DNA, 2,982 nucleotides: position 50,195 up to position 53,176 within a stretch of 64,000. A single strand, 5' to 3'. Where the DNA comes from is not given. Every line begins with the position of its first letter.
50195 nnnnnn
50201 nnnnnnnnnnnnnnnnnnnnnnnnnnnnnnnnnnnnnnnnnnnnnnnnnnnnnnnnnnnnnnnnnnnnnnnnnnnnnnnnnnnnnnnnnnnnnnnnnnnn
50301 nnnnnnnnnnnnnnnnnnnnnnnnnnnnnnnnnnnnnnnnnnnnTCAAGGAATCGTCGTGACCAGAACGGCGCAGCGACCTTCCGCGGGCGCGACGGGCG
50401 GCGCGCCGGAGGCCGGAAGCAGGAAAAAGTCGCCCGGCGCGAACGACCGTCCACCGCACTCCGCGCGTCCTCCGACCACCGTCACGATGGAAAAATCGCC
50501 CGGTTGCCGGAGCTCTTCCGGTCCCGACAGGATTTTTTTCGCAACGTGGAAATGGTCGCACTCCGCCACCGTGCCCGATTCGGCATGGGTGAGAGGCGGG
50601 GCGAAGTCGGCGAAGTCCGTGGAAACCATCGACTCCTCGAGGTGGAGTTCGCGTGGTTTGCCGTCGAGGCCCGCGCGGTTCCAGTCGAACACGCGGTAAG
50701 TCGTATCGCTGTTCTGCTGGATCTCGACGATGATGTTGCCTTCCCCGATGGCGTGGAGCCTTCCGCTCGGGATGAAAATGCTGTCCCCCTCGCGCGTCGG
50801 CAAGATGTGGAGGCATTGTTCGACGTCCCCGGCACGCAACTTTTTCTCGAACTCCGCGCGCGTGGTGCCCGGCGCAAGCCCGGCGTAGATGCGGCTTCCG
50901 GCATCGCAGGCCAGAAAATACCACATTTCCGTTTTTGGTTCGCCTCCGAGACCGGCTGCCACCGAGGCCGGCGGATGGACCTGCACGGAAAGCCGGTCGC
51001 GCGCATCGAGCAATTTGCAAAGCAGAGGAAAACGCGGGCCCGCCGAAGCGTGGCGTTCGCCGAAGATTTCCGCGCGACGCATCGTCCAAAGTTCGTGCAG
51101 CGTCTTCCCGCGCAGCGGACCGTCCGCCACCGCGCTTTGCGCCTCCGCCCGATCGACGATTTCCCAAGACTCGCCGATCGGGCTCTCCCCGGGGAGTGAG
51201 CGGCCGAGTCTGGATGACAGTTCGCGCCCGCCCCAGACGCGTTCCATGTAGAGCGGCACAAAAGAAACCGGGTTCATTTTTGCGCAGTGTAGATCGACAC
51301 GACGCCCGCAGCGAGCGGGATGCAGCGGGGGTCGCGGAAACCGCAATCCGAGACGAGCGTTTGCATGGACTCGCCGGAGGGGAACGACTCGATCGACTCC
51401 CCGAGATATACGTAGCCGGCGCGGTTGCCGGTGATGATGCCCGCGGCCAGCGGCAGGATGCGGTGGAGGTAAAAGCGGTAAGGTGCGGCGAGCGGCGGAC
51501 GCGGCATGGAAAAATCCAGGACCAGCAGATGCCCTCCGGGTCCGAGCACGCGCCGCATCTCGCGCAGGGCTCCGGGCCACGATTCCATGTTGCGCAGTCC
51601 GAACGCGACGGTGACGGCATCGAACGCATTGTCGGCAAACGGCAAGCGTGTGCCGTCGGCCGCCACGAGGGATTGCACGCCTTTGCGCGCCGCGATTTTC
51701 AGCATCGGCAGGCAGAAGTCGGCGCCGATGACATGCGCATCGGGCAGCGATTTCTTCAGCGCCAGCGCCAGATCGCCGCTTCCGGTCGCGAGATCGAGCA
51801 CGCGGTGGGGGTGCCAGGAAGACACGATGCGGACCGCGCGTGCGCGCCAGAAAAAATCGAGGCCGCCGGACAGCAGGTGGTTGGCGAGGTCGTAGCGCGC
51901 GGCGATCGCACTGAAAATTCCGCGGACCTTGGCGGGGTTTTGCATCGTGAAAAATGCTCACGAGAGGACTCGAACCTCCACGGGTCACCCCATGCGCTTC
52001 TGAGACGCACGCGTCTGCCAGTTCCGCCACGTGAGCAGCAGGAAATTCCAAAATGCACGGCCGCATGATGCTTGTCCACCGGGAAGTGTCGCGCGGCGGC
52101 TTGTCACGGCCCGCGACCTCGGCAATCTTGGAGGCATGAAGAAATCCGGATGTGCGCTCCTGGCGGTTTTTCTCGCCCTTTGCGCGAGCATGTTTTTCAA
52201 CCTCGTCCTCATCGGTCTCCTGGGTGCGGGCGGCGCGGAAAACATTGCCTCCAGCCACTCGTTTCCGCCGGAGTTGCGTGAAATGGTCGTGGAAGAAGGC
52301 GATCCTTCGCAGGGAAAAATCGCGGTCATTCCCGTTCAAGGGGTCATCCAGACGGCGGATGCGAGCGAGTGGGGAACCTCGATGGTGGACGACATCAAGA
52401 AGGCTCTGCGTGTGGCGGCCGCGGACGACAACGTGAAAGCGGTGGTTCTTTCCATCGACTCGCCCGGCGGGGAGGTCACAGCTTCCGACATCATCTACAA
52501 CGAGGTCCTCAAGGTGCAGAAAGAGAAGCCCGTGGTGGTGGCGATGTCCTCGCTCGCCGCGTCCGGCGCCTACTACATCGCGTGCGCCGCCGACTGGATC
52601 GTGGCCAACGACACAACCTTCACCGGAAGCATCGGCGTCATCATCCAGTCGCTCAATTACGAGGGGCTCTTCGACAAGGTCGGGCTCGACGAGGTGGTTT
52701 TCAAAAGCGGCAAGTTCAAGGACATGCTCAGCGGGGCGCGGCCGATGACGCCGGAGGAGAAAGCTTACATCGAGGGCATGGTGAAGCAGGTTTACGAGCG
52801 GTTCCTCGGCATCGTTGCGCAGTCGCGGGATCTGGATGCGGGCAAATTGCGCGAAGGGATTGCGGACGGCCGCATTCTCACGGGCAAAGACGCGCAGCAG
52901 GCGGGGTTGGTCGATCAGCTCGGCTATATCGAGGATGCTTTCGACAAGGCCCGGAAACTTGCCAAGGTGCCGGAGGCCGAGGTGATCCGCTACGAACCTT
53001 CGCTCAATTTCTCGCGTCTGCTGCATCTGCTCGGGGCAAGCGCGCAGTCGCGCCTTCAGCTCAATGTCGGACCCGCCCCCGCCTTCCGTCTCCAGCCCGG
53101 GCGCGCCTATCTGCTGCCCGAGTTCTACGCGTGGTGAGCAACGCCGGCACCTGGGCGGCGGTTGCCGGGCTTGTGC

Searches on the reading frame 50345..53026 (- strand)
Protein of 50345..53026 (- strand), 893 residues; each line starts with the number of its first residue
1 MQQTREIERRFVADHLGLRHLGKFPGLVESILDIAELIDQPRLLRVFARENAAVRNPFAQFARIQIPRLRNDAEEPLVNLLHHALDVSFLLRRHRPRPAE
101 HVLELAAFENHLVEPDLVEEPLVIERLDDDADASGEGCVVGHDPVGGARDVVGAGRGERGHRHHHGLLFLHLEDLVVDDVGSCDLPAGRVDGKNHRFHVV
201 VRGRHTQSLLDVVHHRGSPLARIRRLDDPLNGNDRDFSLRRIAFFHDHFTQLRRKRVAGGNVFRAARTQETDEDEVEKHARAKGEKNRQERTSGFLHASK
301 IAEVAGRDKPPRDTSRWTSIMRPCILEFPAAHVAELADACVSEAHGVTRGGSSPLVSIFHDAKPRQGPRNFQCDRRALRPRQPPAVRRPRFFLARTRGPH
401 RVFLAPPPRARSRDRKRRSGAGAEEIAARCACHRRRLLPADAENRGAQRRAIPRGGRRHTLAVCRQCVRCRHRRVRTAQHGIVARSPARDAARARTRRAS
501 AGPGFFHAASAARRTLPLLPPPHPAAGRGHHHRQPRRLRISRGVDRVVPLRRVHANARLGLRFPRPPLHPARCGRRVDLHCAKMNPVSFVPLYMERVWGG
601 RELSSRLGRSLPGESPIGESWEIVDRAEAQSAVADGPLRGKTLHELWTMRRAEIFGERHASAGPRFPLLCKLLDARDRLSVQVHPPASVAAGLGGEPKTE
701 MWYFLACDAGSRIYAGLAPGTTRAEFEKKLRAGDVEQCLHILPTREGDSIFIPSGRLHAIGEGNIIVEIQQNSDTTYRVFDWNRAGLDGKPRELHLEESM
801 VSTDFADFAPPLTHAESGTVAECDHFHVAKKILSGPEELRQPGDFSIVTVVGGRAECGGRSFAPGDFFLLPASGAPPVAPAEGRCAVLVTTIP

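Call 33: search_protein_families(library=pfam, proteins=[window:50345-53026:-], max_evalue=0.00001)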
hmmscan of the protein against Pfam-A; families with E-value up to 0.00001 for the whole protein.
window:50345-53026:- (893 aa): 1 family
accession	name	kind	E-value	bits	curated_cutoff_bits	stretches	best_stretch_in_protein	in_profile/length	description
PF20511.4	PMI_typeI_cat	-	1.8e-12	48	22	1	593-688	8-105/143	Phosphomannose isomerase type I, catalytic domain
